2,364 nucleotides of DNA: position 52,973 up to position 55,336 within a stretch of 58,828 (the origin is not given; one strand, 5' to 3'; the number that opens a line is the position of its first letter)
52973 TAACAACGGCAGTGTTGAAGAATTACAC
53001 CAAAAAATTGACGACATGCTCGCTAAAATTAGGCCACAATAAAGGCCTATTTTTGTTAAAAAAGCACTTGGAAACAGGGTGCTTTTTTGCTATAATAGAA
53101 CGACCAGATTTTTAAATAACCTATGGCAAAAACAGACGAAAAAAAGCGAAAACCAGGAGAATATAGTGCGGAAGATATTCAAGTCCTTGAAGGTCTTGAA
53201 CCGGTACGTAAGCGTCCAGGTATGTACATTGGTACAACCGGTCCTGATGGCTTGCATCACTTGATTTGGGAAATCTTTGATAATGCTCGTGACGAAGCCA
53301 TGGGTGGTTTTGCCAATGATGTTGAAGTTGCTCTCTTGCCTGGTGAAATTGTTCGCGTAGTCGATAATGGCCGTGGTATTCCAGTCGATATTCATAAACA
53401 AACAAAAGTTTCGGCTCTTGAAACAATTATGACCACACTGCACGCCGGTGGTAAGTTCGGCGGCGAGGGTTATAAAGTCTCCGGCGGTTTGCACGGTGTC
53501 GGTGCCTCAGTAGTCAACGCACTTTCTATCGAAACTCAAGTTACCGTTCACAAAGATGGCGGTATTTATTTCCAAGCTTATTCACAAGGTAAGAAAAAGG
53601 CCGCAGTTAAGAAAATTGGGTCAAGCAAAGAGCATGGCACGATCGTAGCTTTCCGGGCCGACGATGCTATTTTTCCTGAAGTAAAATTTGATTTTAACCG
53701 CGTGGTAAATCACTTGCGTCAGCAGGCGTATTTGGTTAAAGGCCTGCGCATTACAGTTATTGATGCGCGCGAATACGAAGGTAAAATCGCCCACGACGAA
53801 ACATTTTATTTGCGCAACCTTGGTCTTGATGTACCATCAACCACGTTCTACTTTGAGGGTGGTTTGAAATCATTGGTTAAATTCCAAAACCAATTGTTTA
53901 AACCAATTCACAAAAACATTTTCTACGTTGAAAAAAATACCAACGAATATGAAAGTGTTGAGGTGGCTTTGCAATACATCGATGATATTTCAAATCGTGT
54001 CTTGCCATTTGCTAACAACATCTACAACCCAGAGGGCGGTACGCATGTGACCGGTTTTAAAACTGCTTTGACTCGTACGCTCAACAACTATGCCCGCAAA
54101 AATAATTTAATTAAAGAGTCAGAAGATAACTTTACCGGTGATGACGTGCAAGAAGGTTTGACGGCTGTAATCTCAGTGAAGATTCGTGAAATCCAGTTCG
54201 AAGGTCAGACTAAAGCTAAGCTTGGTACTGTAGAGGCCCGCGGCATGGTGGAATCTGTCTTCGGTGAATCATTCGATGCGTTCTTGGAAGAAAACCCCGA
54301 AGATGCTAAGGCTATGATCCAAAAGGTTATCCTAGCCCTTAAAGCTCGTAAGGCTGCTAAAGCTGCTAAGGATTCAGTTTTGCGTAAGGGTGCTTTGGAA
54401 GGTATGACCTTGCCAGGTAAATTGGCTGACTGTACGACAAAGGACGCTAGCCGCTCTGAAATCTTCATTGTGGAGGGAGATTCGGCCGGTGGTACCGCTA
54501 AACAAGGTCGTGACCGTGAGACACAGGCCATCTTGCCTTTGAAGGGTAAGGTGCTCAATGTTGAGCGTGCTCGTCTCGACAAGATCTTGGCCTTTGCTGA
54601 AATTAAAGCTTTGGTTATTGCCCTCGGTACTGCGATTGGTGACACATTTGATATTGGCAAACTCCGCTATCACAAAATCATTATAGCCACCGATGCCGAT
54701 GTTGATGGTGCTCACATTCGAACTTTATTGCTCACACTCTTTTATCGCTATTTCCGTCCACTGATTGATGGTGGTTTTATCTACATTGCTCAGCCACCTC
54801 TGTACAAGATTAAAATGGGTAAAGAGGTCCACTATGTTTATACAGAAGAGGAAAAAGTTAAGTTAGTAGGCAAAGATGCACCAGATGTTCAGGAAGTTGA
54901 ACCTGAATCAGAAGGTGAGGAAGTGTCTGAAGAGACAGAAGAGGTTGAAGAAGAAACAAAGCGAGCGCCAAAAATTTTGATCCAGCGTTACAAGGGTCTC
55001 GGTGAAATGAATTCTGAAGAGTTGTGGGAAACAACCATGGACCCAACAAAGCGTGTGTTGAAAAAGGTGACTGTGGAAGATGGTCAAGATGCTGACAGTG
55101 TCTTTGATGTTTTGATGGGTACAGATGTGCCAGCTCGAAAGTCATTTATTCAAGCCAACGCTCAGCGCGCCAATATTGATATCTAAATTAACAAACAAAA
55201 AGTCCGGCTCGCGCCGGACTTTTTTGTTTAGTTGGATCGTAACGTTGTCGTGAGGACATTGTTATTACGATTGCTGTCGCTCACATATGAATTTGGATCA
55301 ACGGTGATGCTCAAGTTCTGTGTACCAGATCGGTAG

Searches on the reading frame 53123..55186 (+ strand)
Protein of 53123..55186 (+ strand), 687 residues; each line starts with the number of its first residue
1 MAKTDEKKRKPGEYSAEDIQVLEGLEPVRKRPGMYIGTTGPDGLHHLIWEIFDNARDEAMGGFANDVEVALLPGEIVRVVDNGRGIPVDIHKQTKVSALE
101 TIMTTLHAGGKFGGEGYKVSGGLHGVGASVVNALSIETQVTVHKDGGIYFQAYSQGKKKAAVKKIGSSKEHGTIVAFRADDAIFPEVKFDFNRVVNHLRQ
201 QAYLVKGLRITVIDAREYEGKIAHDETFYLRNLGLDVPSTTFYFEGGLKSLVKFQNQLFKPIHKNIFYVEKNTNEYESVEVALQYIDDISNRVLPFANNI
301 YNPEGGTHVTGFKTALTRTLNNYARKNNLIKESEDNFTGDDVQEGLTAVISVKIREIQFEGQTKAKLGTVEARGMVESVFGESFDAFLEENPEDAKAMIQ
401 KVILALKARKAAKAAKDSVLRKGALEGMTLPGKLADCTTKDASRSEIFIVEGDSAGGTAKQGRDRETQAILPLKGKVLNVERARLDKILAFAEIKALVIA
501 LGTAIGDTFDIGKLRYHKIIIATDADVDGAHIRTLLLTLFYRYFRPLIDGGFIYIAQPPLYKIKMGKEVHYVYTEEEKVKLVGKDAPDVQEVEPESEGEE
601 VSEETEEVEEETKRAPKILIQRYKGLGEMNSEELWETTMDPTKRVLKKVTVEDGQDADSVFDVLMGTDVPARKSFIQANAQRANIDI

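Call 57: search_protein_families(library=pfam, proteins=[window:53123-55186:+], max_evalue=0.001)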
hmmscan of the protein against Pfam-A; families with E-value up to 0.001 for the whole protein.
window:53123-55186:+ (687 aa): 4 families
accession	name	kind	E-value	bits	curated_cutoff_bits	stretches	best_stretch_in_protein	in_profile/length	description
PF00204.31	DNA_gyraseB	-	1e-54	185.1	27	1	247-417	1-172/173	DNA gyrase B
PF00986.26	DNA_gyraseB_C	-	3.7e-27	94.7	29.8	1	617-677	3-63/63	DNA gyrase B subunit, carboxyl terminus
PF01751.28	Toprim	-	1.8e-18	66.9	23.1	1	446-557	1-95/96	Toprim domain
PF02518.31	HATPase_c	-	2.7e-12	47.5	26.4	1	41-177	3-105/111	Histidine kinase-, DNA gyrase B-, and HSP90-like ATPase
